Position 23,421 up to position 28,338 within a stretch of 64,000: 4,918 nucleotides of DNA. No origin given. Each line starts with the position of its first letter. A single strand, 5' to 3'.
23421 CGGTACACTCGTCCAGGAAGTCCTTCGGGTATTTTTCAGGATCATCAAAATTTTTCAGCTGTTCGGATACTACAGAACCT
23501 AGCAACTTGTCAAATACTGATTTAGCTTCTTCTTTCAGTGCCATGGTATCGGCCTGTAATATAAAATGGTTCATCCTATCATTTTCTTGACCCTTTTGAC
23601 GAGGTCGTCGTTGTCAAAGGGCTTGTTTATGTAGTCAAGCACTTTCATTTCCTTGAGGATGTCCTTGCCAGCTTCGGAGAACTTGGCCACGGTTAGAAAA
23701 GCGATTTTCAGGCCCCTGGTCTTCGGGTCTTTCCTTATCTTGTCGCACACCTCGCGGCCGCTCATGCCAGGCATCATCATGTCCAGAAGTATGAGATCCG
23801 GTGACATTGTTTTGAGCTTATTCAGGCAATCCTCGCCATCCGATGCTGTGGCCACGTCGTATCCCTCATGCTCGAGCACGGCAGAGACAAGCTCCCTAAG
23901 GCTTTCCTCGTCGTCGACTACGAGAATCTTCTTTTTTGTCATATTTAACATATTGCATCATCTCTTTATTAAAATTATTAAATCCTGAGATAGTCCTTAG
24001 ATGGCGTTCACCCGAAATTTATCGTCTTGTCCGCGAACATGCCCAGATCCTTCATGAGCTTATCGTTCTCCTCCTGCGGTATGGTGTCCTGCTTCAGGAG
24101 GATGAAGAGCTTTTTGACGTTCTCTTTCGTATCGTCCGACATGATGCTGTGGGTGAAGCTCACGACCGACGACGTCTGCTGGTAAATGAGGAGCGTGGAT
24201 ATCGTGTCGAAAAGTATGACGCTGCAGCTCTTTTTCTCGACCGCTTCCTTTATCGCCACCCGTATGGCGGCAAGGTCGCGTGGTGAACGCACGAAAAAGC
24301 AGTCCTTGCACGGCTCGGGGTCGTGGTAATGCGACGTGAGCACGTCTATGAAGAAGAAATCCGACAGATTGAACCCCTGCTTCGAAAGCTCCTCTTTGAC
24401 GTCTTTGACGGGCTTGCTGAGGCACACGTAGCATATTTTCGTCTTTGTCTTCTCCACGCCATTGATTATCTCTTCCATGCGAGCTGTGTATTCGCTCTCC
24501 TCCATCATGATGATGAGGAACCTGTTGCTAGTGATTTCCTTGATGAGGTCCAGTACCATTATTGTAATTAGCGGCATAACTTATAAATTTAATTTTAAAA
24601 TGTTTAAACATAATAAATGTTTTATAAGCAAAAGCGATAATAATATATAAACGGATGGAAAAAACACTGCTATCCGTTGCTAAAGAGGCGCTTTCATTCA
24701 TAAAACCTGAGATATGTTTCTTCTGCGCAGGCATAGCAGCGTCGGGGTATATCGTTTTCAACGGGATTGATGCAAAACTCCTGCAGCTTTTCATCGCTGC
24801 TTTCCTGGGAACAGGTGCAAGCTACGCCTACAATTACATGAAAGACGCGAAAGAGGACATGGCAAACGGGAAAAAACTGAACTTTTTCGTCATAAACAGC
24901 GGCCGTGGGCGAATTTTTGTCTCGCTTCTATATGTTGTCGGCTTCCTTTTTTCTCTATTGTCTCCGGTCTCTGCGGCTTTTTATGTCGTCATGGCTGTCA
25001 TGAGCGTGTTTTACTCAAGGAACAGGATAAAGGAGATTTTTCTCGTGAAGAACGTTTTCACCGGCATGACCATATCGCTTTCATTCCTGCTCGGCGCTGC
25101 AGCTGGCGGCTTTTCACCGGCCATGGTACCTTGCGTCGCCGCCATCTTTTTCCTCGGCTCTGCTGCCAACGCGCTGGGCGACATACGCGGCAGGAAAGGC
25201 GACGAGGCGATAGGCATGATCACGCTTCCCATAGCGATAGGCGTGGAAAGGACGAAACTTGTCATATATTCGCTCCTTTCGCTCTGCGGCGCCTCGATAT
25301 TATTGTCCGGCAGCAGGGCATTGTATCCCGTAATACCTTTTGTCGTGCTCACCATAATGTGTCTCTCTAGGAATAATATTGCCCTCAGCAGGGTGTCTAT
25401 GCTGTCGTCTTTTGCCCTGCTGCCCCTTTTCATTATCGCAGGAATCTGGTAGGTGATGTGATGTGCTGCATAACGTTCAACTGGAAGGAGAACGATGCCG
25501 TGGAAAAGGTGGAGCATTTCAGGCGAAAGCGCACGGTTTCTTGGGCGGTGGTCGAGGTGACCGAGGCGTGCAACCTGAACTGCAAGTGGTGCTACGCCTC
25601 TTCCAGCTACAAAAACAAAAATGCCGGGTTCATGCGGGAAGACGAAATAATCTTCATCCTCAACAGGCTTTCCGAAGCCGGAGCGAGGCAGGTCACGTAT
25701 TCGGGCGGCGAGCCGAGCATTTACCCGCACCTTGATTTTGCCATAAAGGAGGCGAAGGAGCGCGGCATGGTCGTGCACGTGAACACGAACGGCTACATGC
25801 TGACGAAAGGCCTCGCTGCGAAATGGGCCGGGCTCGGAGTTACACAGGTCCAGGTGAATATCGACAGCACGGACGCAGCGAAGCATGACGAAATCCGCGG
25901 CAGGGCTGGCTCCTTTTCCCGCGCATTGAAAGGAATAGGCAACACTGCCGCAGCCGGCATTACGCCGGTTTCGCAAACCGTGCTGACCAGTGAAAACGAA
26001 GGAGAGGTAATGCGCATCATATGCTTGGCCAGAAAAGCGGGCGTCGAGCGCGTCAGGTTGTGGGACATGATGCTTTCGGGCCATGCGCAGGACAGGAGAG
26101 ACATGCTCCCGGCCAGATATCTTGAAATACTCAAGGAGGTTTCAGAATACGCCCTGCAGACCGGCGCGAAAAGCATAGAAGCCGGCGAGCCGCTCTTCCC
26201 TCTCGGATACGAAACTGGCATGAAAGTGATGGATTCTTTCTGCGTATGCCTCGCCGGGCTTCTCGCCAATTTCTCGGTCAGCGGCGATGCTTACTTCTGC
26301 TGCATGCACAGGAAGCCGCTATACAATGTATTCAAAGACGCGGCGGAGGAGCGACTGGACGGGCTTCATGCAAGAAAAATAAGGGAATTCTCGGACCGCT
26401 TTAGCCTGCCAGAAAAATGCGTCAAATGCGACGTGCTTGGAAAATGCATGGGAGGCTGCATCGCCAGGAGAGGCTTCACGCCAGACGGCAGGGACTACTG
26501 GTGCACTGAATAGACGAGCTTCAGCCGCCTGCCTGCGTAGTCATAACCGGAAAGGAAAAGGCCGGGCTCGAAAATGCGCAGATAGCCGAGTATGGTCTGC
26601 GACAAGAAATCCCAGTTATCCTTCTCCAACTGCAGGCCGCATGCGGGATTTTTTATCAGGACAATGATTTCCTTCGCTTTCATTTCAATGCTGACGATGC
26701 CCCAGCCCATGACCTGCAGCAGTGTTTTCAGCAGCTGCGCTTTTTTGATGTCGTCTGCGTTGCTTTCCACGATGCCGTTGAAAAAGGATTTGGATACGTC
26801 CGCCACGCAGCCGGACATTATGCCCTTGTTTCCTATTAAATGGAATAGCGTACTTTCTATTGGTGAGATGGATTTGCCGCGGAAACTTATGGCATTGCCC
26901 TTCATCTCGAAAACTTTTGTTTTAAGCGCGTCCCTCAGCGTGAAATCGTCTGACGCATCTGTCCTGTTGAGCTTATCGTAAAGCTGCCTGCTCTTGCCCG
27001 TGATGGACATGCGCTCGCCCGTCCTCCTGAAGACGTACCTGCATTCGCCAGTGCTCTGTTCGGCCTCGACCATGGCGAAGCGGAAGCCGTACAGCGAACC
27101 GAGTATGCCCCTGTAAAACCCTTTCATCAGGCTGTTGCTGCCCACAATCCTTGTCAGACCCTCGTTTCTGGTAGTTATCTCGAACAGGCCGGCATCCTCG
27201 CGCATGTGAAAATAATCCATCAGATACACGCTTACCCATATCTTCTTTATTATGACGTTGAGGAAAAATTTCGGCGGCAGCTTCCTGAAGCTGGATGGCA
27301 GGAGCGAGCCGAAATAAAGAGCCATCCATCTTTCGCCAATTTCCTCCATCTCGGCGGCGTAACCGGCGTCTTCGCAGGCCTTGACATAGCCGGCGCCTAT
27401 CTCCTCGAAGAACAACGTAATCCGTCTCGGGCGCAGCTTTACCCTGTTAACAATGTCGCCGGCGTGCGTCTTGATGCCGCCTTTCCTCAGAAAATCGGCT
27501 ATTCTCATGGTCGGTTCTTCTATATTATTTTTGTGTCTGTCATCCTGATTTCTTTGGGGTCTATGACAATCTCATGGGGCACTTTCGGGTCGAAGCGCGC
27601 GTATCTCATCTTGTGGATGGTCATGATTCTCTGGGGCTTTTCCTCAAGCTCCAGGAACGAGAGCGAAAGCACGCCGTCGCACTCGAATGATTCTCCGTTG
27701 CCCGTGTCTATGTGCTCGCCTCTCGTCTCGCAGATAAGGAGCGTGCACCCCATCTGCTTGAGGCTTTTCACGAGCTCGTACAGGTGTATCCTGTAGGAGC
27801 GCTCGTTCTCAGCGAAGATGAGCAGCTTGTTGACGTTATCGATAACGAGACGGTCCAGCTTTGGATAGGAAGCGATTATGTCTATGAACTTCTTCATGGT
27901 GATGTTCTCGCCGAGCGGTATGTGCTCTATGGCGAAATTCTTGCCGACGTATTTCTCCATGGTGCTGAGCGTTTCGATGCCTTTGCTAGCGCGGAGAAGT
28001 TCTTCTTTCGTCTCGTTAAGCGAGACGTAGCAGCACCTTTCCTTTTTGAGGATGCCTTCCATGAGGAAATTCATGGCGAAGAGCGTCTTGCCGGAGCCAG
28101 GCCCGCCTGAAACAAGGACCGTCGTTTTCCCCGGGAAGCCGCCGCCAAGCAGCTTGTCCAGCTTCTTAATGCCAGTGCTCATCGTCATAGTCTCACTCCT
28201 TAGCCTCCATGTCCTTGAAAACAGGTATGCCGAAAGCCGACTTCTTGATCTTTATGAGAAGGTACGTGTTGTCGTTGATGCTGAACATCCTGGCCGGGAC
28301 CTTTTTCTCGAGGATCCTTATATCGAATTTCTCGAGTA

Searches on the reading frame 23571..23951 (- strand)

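Call 33: search_protein_families(library=pfam, proteins=[window:23571-23951:-], max_evalue=0.0001)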
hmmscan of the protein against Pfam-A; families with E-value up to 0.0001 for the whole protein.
window:23571-23951:- (126 aa): 1 family
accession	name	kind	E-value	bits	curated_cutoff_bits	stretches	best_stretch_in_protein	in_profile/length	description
PF00072.30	Response_reg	-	6.1e-29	100.9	30.2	1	9-122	1-111/111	Response regulator receiver domain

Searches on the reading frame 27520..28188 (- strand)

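Call 33: search_protein_families(library=pfam, proteins=[window:27520-28188:-], max_evalue=0.0001)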
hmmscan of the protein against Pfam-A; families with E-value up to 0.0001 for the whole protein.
window:27520-28188:- (222 aa): 5 families
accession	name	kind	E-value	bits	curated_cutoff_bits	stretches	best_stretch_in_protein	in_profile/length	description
PF06745.19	ATPase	-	3.1e-38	131.9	26.6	1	4-218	2-228/231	KaiC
PF05625.17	PAXNEB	-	1.1e-07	31.7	28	1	1-66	17-83/366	PAXNEB protein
PF03796.21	DnaB_C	-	8.4e-07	29.1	27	1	3-66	2-65/255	DnaB-like helicase C terminal domain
PF20720.3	nSTAND3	-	2.2e-05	24.7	27.2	1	22-117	18-109/155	Novel STAND NTPase 3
PF07088.17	GvpD_P-loop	-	9.2e-05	22.9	24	0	20-65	10-53/189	GvpD gas vesicle protein, P-loop domain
